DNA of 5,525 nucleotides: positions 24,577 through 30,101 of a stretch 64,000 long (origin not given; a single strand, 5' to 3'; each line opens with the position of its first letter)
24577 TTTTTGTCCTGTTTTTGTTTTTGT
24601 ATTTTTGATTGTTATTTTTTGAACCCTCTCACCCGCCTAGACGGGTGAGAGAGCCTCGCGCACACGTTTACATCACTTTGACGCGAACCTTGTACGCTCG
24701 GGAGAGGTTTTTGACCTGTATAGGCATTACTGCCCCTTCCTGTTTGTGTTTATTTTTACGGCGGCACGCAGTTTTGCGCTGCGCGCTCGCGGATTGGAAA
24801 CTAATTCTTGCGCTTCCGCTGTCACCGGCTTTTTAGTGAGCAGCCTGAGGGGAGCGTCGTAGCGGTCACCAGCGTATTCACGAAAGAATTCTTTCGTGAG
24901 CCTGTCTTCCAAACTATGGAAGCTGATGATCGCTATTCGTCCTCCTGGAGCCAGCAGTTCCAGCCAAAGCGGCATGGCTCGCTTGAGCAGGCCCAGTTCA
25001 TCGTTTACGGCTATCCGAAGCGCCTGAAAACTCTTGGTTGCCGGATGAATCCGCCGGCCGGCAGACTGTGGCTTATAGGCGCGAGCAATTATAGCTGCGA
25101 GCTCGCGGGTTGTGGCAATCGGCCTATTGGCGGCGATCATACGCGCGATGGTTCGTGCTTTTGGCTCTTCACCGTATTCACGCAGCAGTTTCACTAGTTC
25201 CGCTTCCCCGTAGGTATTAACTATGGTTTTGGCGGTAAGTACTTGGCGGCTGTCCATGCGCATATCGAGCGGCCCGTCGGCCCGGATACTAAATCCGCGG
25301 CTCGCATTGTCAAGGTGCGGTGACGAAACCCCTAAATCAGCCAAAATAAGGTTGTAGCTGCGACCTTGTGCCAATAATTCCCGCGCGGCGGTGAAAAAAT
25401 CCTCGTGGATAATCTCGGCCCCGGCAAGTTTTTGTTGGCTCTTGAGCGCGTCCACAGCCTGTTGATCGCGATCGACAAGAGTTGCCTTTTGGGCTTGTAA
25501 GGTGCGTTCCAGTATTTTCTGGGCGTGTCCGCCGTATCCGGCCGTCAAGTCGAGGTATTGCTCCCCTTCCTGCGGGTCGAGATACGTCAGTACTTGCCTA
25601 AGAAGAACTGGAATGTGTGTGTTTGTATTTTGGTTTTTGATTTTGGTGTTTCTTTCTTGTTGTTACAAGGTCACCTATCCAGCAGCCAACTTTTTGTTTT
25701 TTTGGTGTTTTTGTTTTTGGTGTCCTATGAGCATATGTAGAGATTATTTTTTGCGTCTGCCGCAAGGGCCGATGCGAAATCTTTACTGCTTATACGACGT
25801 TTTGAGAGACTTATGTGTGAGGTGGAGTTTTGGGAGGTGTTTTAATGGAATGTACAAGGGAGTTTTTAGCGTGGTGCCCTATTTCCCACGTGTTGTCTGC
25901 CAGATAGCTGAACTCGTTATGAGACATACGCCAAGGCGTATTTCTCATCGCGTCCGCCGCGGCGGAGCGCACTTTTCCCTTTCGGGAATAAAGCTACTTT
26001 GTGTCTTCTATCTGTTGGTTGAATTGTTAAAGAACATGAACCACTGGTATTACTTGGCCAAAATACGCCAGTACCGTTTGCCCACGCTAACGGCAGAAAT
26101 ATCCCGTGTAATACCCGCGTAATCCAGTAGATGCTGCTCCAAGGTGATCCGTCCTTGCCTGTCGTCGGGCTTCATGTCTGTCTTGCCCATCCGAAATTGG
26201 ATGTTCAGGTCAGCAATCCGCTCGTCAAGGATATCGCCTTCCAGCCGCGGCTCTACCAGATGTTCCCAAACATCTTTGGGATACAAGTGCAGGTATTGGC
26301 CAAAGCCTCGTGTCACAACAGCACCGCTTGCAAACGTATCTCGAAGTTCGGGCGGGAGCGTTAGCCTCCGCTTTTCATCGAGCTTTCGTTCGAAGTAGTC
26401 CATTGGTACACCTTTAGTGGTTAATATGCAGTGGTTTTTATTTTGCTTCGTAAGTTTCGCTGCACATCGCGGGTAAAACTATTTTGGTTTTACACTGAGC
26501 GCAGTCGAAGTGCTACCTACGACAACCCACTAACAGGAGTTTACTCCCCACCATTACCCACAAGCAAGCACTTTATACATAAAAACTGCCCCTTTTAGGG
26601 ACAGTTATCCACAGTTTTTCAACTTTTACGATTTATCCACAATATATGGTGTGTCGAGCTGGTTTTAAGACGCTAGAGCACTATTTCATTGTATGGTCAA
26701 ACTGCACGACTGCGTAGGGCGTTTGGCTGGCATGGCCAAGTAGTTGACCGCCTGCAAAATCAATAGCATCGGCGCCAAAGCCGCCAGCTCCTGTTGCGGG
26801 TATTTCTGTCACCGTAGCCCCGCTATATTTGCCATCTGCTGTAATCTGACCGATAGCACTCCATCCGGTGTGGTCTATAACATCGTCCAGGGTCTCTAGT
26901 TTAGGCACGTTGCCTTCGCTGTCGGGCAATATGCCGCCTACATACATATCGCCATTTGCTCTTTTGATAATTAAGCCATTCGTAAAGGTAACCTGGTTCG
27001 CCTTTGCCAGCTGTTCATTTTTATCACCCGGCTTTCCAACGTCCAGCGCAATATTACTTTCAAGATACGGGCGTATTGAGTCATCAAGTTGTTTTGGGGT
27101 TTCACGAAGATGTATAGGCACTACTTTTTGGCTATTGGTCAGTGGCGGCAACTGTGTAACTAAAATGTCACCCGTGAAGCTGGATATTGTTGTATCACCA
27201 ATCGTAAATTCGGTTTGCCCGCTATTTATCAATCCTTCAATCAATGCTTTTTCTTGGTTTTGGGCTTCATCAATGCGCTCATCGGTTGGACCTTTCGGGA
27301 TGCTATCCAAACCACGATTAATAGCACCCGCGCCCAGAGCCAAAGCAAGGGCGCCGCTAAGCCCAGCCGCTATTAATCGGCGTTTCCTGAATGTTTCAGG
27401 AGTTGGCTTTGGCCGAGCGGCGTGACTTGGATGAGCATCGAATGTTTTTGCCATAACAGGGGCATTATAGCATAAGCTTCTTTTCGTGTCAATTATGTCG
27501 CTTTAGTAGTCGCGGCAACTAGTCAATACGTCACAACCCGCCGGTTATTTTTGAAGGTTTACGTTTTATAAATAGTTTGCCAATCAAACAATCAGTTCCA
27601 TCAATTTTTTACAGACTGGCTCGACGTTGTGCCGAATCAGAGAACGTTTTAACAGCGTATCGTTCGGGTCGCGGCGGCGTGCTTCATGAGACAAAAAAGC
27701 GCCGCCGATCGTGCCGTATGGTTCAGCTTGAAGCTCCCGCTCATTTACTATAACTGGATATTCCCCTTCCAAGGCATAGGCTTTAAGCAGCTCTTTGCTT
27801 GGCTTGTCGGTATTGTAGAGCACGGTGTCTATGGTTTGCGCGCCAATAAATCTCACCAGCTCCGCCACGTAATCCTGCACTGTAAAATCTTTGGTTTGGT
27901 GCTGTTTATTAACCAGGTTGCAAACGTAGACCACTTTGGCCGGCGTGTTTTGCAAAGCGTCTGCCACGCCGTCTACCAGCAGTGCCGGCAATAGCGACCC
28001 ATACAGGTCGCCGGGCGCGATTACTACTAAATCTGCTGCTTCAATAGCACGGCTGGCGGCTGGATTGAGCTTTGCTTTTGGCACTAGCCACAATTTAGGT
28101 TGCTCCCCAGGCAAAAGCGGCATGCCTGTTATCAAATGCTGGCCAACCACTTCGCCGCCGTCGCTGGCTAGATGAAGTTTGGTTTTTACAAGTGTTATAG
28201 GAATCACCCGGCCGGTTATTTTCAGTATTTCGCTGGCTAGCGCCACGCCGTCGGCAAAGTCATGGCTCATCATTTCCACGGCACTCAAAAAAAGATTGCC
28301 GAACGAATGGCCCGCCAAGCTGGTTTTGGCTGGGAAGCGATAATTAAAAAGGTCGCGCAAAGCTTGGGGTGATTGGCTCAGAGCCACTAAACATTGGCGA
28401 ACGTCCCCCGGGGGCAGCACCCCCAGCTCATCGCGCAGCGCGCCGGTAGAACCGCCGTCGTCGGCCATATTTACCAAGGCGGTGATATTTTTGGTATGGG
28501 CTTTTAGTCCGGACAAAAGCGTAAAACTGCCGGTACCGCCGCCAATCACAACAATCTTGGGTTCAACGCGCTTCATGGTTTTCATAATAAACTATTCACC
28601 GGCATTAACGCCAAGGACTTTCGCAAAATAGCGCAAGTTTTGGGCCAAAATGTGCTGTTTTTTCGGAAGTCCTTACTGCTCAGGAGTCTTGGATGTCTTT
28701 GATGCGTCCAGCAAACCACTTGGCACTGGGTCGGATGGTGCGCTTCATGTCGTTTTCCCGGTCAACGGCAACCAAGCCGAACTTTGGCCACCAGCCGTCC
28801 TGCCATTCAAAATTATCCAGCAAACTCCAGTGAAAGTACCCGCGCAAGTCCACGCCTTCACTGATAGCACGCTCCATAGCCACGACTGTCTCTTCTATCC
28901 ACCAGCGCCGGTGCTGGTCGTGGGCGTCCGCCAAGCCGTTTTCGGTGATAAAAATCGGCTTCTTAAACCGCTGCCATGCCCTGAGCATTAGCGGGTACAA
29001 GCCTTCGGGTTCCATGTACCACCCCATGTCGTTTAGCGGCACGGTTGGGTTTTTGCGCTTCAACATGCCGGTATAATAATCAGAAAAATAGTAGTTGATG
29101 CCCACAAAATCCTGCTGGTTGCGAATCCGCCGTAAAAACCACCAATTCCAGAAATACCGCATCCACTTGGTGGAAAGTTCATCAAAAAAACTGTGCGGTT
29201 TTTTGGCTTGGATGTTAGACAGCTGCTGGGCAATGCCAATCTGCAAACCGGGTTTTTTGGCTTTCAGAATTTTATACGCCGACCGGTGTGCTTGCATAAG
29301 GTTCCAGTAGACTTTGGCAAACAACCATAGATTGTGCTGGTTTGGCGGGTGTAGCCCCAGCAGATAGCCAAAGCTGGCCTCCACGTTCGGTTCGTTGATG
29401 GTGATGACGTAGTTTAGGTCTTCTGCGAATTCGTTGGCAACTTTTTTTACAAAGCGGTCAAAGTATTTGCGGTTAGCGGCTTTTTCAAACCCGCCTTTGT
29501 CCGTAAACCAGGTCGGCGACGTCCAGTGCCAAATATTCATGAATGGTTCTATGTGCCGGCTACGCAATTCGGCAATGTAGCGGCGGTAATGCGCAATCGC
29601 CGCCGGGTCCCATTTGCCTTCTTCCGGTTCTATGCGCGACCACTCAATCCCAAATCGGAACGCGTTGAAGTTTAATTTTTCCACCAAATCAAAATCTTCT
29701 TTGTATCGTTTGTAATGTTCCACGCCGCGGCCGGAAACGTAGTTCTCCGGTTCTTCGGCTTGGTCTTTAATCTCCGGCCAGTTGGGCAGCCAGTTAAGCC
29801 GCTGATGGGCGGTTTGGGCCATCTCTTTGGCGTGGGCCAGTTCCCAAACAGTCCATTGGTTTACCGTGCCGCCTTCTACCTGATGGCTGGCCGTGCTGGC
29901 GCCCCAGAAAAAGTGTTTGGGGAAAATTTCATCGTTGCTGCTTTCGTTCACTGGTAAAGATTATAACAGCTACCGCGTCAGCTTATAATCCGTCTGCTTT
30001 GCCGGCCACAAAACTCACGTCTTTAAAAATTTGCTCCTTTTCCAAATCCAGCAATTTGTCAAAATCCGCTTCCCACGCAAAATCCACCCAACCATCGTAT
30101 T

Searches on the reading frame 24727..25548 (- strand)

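Call 73: search_protein_families(library=pfam, proteins=[window:24727-25548:-], max_evalue=0.001)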
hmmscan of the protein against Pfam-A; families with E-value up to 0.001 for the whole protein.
window:24727-25548:- (273 aa): 1 family
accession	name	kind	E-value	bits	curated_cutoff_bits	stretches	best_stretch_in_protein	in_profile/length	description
PF01795.25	Methyltransf_5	-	7e-84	282.4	27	1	2-265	28-308/309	MraW methylase family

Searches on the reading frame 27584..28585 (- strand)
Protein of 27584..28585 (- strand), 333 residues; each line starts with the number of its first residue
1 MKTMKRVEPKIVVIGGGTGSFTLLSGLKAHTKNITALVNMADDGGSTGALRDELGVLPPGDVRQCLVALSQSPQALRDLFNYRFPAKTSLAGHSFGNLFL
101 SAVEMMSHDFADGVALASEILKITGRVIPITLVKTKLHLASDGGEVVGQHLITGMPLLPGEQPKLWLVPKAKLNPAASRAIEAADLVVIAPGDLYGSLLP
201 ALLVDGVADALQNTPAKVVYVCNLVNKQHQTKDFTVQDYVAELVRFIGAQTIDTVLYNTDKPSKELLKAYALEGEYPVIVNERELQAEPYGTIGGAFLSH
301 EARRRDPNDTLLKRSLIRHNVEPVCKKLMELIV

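Call 73: search_protein_families(library=pfam, proteins=[window:27584-28585:-], max_evalue=0.001)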
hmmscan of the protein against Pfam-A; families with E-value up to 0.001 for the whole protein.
window:27584-28585:- (333 aa): 1 family
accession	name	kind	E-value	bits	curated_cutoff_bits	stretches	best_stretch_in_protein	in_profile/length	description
PF01933.23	CofD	-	2.3e-84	283.5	30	1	11-291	1-283/290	2-phospho-L-lactate transferase CofD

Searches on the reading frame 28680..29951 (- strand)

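Call 74: search_protein_families(library=pfam, proteins=[window:28680-29951:-], max_evalue=0.001)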
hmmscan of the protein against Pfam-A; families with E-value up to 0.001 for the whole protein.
window:28680-29951:- (423 aa): 1 family
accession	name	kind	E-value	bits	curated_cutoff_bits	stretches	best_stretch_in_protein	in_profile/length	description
PF00232.24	Glyco_hydro_1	-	8.4e-79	265.5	22.6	2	8-274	3-251/453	Glycosyl hydrolase family 1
